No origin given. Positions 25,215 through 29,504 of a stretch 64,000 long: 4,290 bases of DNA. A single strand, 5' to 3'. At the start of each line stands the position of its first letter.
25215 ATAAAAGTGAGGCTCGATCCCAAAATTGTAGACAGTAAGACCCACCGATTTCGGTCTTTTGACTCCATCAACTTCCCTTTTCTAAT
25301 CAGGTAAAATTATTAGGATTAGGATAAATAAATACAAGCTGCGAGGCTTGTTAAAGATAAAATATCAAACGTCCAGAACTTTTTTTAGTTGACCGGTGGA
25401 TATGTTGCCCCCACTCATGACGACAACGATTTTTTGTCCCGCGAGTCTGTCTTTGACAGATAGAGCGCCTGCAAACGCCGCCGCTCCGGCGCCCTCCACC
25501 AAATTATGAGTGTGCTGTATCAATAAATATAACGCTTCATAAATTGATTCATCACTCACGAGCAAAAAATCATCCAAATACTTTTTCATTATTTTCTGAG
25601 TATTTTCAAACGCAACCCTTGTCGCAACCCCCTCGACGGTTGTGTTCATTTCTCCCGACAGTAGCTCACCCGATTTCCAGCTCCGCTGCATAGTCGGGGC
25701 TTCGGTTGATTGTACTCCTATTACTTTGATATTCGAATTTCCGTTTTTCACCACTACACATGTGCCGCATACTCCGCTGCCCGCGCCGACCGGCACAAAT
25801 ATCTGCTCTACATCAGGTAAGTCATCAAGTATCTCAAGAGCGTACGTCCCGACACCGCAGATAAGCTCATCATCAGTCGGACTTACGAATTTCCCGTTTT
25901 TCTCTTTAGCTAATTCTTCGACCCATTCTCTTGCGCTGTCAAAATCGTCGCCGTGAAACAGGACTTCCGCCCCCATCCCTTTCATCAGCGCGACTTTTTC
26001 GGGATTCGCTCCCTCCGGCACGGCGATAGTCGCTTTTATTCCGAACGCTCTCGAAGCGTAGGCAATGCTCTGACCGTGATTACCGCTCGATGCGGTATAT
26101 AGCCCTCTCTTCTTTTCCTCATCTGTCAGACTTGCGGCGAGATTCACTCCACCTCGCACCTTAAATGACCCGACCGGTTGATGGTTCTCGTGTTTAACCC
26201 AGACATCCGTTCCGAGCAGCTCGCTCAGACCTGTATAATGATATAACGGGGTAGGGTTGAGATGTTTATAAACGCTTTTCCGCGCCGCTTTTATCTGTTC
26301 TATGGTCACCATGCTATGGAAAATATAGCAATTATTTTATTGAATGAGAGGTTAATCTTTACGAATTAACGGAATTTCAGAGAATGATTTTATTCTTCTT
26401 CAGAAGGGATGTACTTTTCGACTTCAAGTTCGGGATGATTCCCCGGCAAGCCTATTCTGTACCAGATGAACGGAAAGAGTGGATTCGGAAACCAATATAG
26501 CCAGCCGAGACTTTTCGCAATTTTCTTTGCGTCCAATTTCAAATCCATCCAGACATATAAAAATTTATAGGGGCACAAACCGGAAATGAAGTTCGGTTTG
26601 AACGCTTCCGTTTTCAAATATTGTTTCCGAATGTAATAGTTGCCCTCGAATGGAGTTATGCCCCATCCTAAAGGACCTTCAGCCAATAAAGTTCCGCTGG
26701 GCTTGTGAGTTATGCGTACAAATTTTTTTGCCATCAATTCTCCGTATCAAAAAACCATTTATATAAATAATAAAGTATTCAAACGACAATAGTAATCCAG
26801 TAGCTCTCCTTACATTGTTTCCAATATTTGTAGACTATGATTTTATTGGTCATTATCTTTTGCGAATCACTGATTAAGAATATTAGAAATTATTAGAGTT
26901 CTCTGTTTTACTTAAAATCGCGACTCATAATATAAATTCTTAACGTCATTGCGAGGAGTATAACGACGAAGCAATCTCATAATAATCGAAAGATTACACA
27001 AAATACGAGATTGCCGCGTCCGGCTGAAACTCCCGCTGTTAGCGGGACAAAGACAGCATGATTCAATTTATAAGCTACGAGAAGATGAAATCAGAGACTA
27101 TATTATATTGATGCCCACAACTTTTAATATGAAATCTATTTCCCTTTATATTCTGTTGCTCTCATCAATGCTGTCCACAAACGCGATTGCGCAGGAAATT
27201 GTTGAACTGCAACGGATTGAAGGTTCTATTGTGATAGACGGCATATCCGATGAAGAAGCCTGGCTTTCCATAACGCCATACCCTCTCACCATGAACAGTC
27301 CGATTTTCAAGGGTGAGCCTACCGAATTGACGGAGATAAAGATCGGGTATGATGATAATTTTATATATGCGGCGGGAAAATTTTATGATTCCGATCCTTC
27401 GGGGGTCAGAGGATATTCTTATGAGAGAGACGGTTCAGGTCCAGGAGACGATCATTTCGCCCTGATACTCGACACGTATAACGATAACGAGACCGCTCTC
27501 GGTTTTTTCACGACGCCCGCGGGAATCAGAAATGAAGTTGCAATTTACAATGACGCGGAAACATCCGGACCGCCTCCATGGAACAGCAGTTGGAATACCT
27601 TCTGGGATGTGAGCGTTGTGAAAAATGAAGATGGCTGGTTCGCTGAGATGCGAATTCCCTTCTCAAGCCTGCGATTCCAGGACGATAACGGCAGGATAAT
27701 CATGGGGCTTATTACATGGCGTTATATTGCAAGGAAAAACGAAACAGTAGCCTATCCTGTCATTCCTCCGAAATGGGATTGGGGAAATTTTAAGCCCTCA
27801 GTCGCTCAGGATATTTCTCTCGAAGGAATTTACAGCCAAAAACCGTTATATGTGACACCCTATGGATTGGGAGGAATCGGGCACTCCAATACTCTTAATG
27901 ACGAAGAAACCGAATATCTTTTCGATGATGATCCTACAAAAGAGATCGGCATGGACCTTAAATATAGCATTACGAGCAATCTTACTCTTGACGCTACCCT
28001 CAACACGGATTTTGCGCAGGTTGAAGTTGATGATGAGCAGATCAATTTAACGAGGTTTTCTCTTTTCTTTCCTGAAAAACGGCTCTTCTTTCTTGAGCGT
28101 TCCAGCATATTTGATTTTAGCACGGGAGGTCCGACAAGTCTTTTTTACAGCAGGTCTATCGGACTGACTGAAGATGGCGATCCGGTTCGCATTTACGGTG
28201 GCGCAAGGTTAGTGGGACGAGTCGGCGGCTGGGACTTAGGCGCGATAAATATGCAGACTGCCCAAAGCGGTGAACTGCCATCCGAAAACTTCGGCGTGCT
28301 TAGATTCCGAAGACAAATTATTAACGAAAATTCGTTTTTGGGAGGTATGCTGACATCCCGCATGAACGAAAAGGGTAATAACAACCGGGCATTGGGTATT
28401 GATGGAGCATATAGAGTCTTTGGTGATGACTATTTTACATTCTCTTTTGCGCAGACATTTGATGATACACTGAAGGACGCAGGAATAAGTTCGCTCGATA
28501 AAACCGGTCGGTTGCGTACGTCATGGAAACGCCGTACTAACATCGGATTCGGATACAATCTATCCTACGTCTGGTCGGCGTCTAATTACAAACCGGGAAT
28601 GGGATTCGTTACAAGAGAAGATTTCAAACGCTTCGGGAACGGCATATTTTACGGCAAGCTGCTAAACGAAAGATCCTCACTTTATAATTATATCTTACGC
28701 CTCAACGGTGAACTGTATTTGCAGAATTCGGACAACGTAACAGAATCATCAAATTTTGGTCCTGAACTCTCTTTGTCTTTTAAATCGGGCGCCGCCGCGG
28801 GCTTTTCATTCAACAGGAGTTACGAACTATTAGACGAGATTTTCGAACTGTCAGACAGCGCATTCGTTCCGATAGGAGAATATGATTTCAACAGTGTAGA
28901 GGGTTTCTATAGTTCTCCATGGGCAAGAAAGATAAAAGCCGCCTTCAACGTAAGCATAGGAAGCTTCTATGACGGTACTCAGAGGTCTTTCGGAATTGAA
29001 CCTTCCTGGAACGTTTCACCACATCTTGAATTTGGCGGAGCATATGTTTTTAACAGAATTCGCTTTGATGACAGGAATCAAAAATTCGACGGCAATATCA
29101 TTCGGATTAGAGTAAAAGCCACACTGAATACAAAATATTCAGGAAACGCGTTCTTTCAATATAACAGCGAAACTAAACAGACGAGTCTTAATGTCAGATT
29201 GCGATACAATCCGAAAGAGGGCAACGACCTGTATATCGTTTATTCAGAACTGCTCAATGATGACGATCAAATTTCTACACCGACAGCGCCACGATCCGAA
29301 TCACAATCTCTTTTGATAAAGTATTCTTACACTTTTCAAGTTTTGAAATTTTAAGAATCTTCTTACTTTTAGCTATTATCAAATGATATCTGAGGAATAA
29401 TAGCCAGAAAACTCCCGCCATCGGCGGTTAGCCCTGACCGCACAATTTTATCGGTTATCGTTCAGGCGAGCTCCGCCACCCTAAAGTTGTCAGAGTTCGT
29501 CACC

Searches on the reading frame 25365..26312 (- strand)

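Call 65: search_protein_families(library=pfam, proteins=[window:25365-26312:-], max_evalue=0.0001)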
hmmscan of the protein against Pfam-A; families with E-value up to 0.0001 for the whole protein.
window:25365-26312:- (315 aa): 1 family
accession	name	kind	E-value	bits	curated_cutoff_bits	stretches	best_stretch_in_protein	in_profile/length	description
PF00291.31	PALP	-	8.3e-80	268.7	35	1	16-301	3-295/295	Pyridoxal-phosphate dependent enzyme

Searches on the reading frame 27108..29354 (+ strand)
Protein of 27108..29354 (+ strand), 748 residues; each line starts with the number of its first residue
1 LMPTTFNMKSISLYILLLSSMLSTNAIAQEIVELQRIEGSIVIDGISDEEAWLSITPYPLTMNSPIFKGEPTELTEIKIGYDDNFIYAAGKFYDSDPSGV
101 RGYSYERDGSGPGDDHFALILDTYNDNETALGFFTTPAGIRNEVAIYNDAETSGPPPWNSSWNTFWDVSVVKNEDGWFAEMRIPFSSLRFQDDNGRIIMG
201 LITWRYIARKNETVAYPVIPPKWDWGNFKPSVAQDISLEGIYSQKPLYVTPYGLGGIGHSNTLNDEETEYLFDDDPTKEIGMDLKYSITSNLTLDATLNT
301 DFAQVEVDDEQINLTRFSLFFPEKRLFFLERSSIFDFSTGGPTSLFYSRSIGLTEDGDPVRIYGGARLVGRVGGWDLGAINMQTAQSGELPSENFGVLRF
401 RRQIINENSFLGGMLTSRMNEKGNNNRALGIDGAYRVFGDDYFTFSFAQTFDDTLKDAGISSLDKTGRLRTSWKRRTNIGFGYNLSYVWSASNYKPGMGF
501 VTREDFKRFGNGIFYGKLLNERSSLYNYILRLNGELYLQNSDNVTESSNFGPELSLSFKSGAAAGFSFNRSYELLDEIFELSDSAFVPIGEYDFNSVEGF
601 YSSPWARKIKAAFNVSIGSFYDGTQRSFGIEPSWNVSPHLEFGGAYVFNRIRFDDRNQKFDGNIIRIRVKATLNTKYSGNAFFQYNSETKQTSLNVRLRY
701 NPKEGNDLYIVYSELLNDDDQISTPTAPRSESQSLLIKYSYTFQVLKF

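Call 65: search_protein_families(library=pfam, proteins=[window:27108-29354:+], max_evalue=0.0001)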
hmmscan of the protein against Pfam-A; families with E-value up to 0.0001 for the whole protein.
window:27108-29354:+ (748 aa): 1 family
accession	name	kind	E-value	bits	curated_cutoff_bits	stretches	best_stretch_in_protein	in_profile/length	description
PF19313.5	DUF5916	-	3.2e-22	79.5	22.6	1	276-354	24-97/572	Domain of unknown function (DUF5916)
